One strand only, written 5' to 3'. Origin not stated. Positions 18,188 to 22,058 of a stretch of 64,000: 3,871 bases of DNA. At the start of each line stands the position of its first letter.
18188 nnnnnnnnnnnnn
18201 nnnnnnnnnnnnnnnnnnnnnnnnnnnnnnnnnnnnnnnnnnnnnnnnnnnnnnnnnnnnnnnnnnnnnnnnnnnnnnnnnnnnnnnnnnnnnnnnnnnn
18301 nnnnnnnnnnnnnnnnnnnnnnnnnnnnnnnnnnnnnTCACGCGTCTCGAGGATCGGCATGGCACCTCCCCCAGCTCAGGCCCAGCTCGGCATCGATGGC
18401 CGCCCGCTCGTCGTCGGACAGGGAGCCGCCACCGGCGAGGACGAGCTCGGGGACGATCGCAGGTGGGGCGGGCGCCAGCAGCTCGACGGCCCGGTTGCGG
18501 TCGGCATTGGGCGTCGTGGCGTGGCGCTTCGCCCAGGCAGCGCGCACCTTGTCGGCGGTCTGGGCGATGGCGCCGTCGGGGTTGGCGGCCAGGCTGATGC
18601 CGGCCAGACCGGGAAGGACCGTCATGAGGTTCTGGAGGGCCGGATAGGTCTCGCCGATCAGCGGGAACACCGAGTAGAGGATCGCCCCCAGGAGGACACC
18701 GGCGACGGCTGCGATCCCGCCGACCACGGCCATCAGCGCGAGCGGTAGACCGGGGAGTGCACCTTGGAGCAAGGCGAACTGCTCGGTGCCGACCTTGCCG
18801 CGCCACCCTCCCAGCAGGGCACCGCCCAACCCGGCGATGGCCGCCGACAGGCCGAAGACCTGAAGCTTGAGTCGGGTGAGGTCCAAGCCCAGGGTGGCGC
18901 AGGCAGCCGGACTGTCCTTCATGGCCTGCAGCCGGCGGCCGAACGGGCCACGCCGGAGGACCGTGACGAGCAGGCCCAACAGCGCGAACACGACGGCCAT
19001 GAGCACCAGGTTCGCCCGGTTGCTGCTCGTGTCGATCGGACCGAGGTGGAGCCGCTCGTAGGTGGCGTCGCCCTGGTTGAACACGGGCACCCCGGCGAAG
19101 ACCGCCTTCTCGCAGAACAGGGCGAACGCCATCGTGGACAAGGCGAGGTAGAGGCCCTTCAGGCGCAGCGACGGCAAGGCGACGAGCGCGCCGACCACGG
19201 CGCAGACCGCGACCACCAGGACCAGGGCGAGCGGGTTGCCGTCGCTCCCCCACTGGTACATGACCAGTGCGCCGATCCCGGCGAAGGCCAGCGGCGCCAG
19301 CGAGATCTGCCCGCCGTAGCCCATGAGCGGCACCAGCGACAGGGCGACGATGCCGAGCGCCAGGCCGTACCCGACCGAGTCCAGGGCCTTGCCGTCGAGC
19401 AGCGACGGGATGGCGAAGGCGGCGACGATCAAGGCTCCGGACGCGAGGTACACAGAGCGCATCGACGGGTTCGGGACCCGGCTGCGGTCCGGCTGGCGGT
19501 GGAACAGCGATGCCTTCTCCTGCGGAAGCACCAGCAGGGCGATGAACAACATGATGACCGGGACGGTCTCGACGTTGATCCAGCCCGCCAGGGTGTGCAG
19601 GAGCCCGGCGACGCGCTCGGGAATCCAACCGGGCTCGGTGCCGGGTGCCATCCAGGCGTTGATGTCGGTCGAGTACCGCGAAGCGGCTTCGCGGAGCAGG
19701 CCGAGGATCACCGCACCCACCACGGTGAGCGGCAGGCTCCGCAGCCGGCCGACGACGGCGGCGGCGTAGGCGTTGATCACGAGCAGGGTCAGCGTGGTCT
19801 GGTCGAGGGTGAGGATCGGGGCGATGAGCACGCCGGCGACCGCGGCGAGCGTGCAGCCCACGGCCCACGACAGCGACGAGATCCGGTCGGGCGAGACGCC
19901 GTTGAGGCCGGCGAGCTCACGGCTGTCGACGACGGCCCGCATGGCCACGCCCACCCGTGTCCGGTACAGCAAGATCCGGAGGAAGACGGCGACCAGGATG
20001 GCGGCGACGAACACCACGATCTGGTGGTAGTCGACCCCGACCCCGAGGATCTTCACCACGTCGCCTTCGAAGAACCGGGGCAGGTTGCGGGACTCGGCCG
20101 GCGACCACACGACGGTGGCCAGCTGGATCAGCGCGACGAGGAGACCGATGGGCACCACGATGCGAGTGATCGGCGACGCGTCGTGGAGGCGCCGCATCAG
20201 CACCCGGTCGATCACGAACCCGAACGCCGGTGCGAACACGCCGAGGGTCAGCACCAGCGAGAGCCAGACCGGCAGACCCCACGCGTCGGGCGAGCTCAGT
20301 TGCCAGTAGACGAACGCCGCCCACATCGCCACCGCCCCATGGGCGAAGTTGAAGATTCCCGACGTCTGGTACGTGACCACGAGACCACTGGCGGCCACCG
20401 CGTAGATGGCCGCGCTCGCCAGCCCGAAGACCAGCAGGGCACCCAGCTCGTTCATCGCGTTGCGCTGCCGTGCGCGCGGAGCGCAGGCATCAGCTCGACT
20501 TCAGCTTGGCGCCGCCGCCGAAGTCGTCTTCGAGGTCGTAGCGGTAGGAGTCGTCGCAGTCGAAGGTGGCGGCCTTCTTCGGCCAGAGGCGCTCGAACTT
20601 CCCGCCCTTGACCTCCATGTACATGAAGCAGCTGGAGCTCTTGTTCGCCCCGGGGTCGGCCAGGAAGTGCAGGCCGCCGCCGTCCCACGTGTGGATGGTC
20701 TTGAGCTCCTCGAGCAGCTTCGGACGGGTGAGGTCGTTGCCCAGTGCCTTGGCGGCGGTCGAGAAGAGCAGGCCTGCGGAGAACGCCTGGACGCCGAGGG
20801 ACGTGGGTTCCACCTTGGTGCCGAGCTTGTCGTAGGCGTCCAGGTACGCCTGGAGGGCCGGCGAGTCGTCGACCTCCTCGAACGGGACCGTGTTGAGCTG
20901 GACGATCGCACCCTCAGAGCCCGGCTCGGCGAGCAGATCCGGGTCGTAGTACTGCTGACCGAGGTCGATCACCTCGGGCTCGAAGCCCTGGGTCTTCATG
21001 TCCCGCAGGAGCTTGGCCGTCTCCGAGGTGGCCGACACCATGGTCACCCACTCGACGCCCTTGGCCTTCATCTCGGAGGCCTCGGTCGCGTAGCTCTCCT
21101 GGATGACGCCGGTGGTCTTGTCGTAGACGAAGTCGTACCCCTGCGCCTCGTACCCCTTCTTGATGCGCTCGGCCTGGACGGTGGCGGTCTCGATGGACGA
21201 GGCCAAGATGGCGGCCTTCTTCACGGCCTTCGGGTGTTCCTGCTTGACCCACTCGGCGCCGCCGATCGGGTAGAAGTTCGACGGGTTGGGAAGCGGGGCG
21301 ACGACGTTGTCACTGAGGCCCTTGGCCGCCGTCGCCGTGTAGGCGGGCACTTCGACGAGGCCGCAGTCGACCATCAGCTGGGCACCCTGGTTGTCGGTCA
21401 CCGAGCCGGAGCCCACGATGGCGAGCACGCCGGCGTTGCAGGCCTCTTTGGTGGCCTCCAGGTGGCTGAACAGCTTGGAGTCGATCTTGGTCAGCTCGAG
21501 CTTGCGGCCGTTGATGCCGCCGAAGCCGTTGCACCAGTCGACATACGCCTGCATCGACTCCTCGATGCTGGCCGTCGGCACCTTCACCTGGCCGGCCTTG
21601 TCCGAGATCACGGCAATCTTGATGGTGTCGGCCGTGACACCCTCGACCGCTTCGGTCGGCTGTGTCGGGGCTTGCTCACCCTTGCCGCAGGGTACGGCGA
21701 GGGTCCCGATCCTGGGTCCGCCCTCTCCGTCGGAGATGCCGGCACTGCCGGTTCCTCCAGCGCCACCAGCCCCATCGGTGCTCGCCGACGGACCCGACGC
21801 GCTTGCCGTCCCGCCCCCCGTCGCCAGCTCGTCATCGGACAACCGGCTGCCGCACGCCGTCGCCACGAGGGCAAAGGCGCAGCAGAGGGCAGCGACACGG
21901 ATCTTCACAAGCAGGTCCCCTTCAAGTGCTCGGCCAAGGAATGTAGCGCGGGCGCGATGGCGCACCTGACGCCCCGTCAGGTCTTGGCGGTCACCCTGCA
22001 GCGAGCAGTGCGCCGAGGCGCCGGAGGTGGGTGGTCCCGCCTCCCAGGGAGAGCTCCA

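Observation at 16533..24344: Liv-type ABC transporter downstream of fadE26-27: candidate non-Mce4 steroid/lipid importer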

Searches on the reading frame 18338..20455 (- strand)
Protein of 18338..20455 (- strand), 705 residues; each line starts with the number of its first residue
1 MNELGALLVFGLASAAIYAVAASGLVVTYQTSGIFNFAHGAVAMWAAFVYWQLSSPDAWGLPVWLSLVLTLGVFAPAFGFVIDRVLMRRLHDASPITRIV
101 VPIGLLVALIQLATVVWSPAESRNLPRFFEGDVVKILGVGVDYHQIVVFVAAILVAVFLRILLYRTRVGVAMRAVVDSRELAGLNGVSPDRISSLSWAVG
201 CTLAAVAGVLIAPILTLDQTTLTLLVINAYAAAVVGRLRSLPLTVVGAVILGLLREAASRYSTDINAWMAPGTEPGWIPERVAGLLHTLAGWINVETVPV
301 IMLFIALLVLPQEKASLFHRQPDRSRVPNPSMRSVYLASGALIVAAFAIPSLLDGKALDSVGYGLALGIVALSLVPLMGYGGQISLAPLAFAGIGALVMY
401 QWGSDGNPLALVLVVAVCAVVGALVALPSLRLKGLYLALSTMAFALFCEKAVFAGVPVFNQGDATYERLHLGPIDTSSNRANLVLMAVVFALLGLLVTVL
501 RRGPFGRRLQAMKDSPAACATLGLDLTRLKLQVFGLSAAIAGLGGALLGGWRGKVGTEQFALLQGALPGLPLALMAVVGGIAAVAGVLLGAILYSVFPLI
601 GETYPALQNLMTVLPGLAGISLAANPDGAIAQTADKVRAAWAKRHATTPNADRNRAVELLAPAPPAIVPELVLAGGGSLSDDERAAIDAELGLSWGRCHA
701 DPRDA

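Call 4: search_protein_families(library=pfam, proteins=[window:18338-20455:-])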
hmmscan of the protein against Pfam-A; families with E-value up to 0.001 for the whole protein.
window:18338-20455:- (705 aa): 1 family
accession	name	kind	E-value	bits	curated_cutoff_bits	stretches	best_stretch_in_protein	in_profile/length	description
PF02653.21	BPD_transp_2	-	2.3e-57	194.6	26.8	2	8-261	2-249/269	Branched-chain amino acid transport system / permease component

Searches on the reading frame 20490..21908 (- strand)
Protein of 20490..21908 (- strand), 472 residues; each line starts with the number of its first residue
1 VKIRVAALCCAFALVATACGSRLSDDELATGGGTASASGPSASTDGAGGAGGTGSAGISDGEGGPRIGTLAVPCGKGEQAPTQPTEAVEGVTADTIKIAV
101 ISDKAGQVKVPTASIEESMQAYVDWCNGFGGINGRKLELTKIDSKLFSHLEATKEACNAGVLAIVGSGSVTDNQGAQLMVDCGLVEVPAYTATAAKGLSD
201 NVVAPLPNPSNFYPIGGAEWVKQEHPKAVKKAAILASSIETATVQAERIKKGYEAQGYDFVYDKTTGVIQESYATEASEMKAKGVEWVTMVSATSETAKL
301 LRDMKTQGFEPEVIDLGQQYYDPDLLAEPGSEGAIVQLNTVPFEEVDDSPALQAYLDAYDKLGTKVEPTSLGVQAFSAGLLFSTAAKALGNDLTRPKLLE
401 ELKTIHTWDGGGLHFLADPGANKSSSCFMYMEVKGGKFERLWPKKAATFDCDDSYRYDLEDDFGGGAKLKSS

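Call 4: search_protein_families(library=pfam, proteins=[window:20490-21908:-])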
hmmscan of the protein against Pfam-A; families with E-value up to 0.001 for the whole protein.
window:20490-21908:- (472 aa): 1 family
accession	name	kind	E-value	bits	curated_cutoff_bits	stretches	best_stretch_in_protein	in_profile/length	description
PF13458.12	Peripla_BP_6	-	3.8e-33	116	31.7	1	95-436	1-342/343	Periplasmic binding protein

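Call 13: find_homologous_proteins(query=window:20490-21908:-)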
Query window:20490-21908:- (472 aa): 467 proteins with E <= 0.001 among 8000 candidates; the best 120 are listed.
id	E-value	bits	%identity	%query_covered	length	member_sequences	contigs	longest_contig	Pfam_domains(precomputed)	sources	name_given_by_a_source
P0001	0.0e+0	1052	100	100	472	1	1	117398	PF13458.13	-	-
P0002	4.8e-284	961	91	100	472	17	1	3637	PF13458.13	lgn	-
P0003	1.3e-269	913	87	100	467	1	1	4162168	PF13458.13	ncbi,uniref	ncbi:ABC transporter substrate-binding protein [Aquihabitans daechungensis]|uniref:ABC transporter s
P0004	1.5e-267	906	85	100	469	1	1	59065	PF13458.13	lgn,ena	-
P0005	1.1e-264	897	86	100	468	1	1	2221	PF13458.13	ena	-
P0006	3.4e-262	889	84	100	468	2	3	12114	PF13458.13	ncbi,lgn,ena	-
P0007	8.0e-261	884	84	96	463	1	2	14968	PF13458.13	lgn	-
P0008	8.3e-259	877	84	100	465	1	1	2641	PF13458.13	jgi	jgi:ABC-type branched-subunit amino acid transport system substrate-binding protein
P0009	8.8e-259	877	83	100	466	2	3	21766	PF13458.13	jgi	-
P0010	1.1e-257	874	83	99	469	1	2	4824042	PF13458.13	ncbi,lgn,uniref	ncbi:ABC transporter substrate-binding protein [Aquihabitans sp. McL0605]|uniref:ABC transporter sub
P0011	3.1e-254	862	82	100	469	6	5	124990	PF13458.13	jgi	jgi:ABC-type branched-subunit amino acid transport system substrate-binding protein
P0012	1.1e-252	857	81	100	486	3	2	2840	PF13458.13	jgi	jgi:ABC-type branched-subunit amino acid transport system substrate-binding protein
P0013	1.3e-252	857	82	100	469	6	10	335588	PF13458.13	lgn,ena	-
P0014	1.1e-251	854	80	100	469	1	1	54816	PF13458.13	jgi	jgi:ABC-type branched-subunit amino acid transport system substrate-binding protein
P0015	1.4e-226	771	75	100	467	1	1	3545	PF13458.13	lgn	-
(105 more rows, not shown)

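Call 15: find_related_loci(query=A1, collection=genome_contigs, flank=10000)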
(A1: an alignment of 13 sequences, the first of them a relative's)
Query A1 (472 aa) in genome_contigs; peptide patterns used: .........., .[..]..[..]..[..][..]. (x = any residue, [..] = any of these).
599 stretches matched a pattern (row limit reached: there are more); 507 encode a relative of the query (tblastn E <= 1e-3); the best 80 are kept; 79 distinct loci.
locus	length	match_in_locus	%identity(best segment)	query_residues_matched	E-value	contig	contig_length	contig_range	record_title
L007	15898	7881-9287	86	1-472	0e+0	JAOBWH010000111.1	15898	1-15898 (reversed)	MAG: Ilumatobacteraceae bacterium isolate RYN_32 scaffold_240542, whole genome shotgun sequence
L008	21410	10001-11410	69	1-469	0e+0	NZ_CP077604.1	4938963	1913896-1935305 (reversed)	Aquihabitans sp. G128 chromosome, complete genome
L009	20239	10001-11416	64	1-471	0e+0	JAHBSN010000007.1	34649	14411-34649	MAG: Actinomycetota bacterium isolate ACE_ACT2 ACT2_7, whole genome shotgun sequence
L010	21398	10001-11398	64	1-470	0e+0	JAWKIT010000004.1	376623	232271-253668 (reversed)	MAG: Acidimicrobiales bacterium isolate ABC1.139 ABC1.139.fa-4, whole genome shotgun sequence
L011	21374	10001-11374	61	1-463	0e+0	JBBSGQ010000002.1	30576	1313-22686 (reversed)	MAG: Acidimicrobiales bacterium isolate LS2_sbin.43 LS2_sbin.43_K_1142925_L_30576_cov_10.0000, whole genome shotgun sequ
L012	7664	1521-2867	66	20-468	0e+0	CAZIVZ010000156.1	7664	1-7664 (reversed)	MAG TPA_asm: uncultured Aquihabitans sp. isolate SRP173033_co2_32 genome assembly, contig: NODE_6039_length_7664_cov_6.5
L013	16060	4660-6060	64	1-468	0e+0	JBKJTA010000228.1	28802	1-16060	MAG: Aquihabitans sp. isolate ant_bin.601 k117_5795803, whole genome shotgun sequence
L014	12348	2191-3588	63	1-463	0e+0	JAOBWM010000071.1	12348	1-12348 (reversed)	MAG: Acidimicrobiales bacterium isolate RYN_37 scaffold_3016012, whole genome shotgun sequence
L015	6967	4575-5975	59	1-468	9e-176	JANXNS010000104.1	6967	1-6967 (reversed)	MAG: Aquihabitans sp. isolate 341R_concoct_101 341R_k141_262174, whole genome shotgun sequence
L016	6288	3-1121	66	99-470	1e-167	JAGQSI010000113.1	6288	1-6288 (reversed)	MAG: Acidimicrobiales bacterium isolate HKST-UBA03 NODE_114_length_6288_cov_3.000805, whole genome shotgun sequence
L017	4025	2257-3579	52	1-453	3e-147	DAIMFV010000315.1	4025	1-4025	MAG TPA_asm: Acidimicrobiales bacterium isolate CTOTU2458 NODE_9201_length_4025_cov_4.873048, whole genome shotgun seque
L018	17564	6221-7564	45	4-463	4e-119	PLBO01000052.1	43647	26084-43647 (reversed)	MAG: Actinomycetota bacterium isolate palsa_610 73.20111000_P3M.68_contig_3800, whole genome shotgun sequence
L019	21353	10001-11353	47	1-463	4e-116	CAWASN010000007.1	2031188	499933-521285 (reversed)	MAG: uncultured Actinomycetes bacterium isolate MFD02416.bin.2.121 genome assembly, contig: contig_8616, whole genome sh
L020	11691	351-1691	45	2-463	1e-112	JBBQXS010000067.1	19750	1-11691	MAG: Acidimicrobiia bacterium isolate Co_metawrap_2126 Cmw_2126_k141_5993583_length_19750_cov_14.9943, whole genome shot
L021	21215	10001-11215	46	66-470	6e-112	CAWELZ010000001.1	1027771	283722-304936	MAG: uncultured Actinomycetes bacterium isolate MFD02923.bin.2.90 genome assembly, contig: contig_13992, whole genome sh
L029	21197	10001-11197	42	67-468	4e-95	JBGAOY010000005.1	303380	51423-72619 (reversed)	MAG: Acidimicrobiales bacterium isolate MAG_AAO_AS.63 AAOAS-63_NODE_5_length_303380_cov_22.625266, whole genome shotgun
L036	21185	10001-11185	39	73-467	1e-80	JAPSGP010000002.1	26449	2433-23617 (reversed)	MAG: Acidimicrobiia bacterium isolate BS_bin.037 NODE_85_length_26449_cov_2.336297, whole genome shotgun sequence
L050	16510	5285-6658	38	1-468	2e-90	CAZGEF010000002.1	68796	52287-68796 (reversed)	MAG TPA_asm: uncultured Rhabdothermincola sp. isolate SRP344714_co2_336 genome assembly, contig: NODE_886_length_68796_c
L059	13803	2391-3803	29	7-459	1e-54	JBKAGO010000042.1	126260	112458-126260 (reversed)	MAG: Acidimicrobiales bacterium isolate Ske_MAG14 Ske_MAG14_0042, whole genome shotgun sequence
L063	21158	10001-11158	31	90-468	5e-53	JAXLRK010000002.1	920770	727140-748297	MAG: Acidimicrobiia bacterium isolate STL-ACT7 C2.255.fa-2, whole genome shotgun sequence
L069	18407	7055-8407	31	2-469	9e-53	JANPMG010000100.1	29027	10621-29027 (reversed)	MAG: Acidimicrobiia bacterium isolate VAR_48_metabat_304 VAR_48_k141_3942734, whole genome shotgun sequence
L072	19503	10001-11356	30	2-469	3e-52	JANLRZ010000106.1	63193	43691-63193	MAG: Acidimicrobiia bacterium isolate OTE_25_metabat_69 OTE_25_k141_2091313, whole genome shotgun sequence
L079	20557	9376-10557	32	65-455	4e-51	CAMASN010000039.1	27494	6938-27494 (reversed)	MAG: Ferrithrix thermotolerans DSM 19514 isolate LH-02apr19-314 genome assembly, contig: LH-02apr19-C3514, whole genome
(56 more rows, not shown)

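Call 19: search_solved_structures(query=window:20490-21908:-, max_evalue=0.001)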
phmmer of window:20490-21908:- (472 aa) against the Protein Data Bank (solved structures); distinct sequences matched with E-value up to 0.001: 2.
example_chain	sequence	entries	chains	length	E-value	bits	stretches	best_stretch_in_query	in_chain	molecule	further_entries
4n03_A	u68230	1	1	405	2.6e-07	33.4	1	85-404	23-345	ABC-type branched-chain amino acid transport systems periplasmic component-like protein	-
4mlc_A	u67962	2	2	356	0.00014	24.4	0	117-190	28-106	Extracellular ligand-binding receptor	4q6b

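Call 40: predict_structure(alignment_id=A2)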
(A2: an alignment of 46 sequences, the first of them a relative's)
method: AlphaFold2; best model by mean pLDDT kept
length: 472 residues; sequences in the alignment: 46
mean_pLDDT: 85.7   pTM: 0.85
mean pLDDT of the five models: 85.7, 85.7, 85.2, 84.8, 84.6
residues with pLDDT >= 90: 307; 70-90: 97; 50-70: 22; < 50: 46
segments of 3 or more residues with pLDDT < 50: 11-51
pLDDT, mean of each block of 10 residues (from residue 1): 54 40 34 28 33 75 89 92 90 97 64 87 97 98 80 91 91 86 93 88 91 93 97 94 91 96 94 97 98 90 97 90 86 95 95 97 90 96 97 96 97 95 91 95 96 91 78 53
secondary structure, 60 per line:
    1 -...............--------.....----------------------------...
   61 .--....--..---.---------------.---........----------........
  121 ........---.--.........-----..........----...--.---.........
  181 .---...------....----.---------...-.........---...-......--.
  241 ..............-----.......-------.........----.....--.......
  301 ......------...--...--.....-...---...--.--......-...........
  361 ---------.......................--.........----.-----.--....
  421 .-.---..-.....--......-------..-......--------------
elements in order: H2-16 H25-29 E58-61 E64-67 E95-102 H113-128 E135-143 H149-158 E163-165 H172-181 E185-187 H194-197 E212-214 H216-224 E232-237 H240-254 E260-266 H274-282 E287-291 H294-306 E313-315 H323-327 E335-337 H343-348 H350-360 H370-392 H395-403 E430-434 E437-442 E456-458

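Call 43: fold_search(model_id=the predicted structure, library=pdb)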
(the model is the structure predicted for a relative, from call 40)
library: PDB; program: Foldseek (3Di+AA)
matches with E <= 10: 1738; with E <= 0.001: 1022
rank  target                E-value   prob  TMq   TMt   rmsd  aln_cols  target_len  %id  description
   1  3hut                  2.1e-19  1.00  0.58  0.76   4.3       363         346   16  Crystal structure of a putative branched-chain amino acid ABC transporter from Rhodospirillum rubrum (released 2009-06-30)
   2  4obb_A                3.1e-17  1.00  0.61  0.77   3.9       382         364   18  The crystal structure of a solute-binding protein from Anabaena variabilis ATCC 29413 in complex with (3S)-3-methyl-2- (released 2014-03-19)
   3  4nv3_A                4.2e-17  1.00  0.61  0.78   3.8       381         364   17  The crystal structure of a solute-binding protein (N280D mutant) from Anabaena variabilis ATCC 29413 in complex with v (released 2013-12-11)
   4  8wch_A                6.0e-17  1.00  0.62  0.73   4.7       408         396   16  Crystal structure of SAR11_0655 bound to a co-purified ligand, L-pyroglutamate (released 2024-07-17)
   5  7ylt_D                8.4e-17  1.00  0.59  0.76   4.0       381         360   16  Structure of a bacteria protein (released 2023-06-14)
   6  4evq_A                1.2e-16  1.00  0.61  0.77   5.7       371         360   17  Crystal structure of ABC transporter from R. palustris - solute binding protein (RPA0668) in complex with 4-hydroxyben (released 2012-05-23)
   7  4n0q_B                1.9e-16  1.00  0.61  0.82   3.5       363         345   16  Crystal Structure of an ABC transporter, substrate-binding protein from Brucella melitensis 16M in complex with L-Leuc (released 2013-11-06)
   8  7ylt_A                1.9e-16  1.00  0.60  0.76   4.1       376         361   17  Structure of a bacteria protein (released 2023-06-14)
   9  4evq_B                2.3e-16  1.00  0.61  0.76   4.8       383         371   18  Crystal structure of ABC transporter from R. palustris - solute binding protein (RPA0668) in complex with 4-hydroxyben (released 2012-05-23)
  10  4n0q_A                2.9e-16  1.00  0.61  0.82   3.3       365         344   16  Crystal Structure of an ABC transporter, substrate-binding protein from Brucella melitensis 16M in complex with L-Leuc (released 2013-11-06)
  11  7ylt_B                3.6e-16  1.00  0.58  0.75   4.3       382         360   16  Structure of a bacteria protein (released 2023-06-14)
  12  4q6b                  5.1e-16  1.00  0.55  0.75   4.9       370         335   19  Crystal Structure of ABC Transporter Substrate-Binding Protein fromDesulfitobacterium hafniense complex with Leu (released 2014-07-02)
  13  3ip5                  8.7e-16  1.00  0.60  0.80   3.7       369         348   20  Structure of Atu2422-GABA receptor in complex with alanine (released 2010-07-14)
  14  4evs                  8.7e-16  1.00  0.63  0.79   3.6       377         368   19  Crystal structure of ABC transporter from R. palustris - solute binding protein (RPA0985) in complex with 4-hydroxybenzo (released 2012-05-23)
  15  3ipc                  9.2e-16  1.00  0.58  0.77   4.1       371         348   19  Structure of ATU2422-GABA F77A mutant receptor in complex with leucine (released 2010-07-14)
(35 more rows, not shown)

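Call 50: search_protein_families(library=pfam, proteins=[L018:5095-6021:+, L019:8578-9822:+, L029:7790-9295:+, L036:8424-9641:+, L050:3571-5088:+, L059:37-2235:+, L063:8123-9625:+, L069:4712-6904:+, L079:7657-9096:+, L072:6494-8800:+], max_evalue=0.00001)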
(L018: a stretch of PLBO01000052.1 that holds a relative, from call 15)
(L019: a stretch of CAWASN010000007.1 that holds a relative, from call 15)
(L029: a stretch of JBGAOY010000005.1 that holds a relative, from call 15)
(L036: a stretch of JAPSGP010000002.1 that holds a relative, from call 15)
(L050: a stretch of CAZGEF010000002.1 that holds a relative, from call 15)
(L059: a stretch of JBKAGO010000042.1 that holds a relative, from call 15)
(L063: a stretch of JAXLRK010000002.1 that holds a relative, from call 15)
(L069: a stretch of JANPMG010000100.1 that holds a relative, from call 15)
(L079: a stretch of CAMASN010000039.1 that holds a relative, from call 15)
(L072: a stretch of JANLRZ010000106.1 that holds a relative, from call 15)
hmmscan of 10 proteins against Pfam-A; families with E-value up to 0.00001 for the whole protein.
L018:5095-6021:+ (308 aa): 2 families
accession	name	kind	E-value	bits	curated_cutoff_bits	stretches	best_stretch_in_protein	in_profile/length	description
PF00561.26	Abhydrolase_1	-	5.2e-13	49.7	25.8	1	33-131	2-102/245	alpha/beta hydrolase fold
PF12146.15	Hydrolase_4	-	2.1e-06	27.7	27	1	58-273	30-226/239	Serine aminopeptidase, S33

L019:8578-9822:+ (414 aa): 2 families
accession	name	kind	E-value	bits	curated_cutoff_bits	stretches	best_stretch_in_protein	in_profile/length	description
PF12697.13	Abhydrolase_6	-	2.6e-06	28.7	26.3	1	181-319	1-123/217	Alpha/beta hydrolase family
PF12146.15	Hydrolase_4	-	3.1e-06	27.1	27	0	201-306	24-121/239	Serine aminopeptidase, S33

L029:7790-9295:+ (501 aa): 9 families
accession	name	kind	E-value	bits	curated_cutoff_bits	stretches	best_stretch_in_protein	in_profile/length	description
PF00005.33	ABC_tran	-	2.7e-62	209.8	25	2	20-167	2-136/137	ABC transporter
PF13304.12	AAA_21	-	2.5e-18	67.6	27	1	31-71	1-31/304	AAA domain, putative AbiEii toxin, Type IV TA system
PF13476.12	AAA_23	-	1.7e-09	39.1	27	0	22-50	13-40/201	AAA domain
PF13555.12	AAA_29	-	8e-09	35.6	27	0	290-326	13-49/61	P-loop containing region of AAA domain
PF13604.12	AAA_30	-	9.4e-08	32.5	27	0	29-195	18-122/191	AAA domain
PF13514.12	AAA_27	-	2.9e-07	30.7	22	0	282-323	10-50/206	AAA domain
PF13401.12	AAA_22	-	1.2e-06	29.3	27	0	31-170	7-96/130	AAA domain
PF02463.25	SMC_N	-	1.6e-06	28.2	40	0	29-49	24-44/220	RecF/RecN/SMC N terminal domain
PF12399.14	BCA_ABC_TP_C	-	2.7e-06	27.3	25.5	1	216-240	1-25/27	Branched-chain amino acid ATP-binding cassette transporter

L036:8424-9641:+ (405 aa): 0 families

L050:3571-5088:+ (505 aa): 1 family
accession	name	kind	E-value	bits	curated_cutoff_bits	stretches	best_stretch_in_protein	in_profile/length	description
PF13458.12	Peripla_BP_6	-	1.2e-29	104.5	31.7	1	120-461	2-341/343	Periplasmic binding protein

L059:37-2235:+ (732 aa): 1 family
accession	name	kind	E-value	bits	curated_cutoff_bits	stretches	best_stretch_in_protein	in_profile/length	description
PF13458.12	Peripla_BP_6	-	3.1e-25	90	31.7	1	346-683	2-336/343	Periplasmic binding protein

L063:8123-9625:+ (500 aa): 1 family
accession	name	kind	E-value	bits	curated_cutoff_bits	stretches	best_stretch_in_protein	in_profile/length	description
PF13458.12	Peripla_BP_6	-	1.4e-20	74.7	31.7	1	124-447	23-339/343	Periplasmic binding protein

L069:4712-6904:+ (730 aa): 2 families
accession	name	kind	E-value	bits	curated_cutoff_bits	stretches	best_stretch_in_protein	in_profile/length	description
PF02518.31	HATPase_c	-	1.4e-08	35.6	26.4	1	553-662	4-109/111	Histidine kinase-, DNA gyrase B-, and HSP90-like ATPase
PF00672.30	HAMP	-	7.5e-06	26.6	25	0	367-424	2-44/53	HAMP domain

L079:7657-9096:+ (479 aa): 1 family
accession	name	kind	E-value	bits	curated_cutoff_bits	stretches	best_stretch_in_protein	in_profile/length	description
PF13458.12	Peripla_BP_6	-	5.2e-18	66.3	31.7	1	109-431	21-339/343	Periplasmic binding protein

L072:6494-8800:+ (768 aa): 2 families
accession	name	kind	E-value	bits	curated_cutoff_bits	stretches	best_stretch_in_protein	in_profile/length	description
PF02518.31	HATPase_c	-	1.8e-14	54.5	26.4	1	512-615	5-108/111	Histidine kinase-, DNA gyrase B-, and HSP90-like ATPase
PF08376.15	NIT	-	2.8e-06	28.3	24.9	1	55-288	1-237/239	Nitrate and nitrite sensing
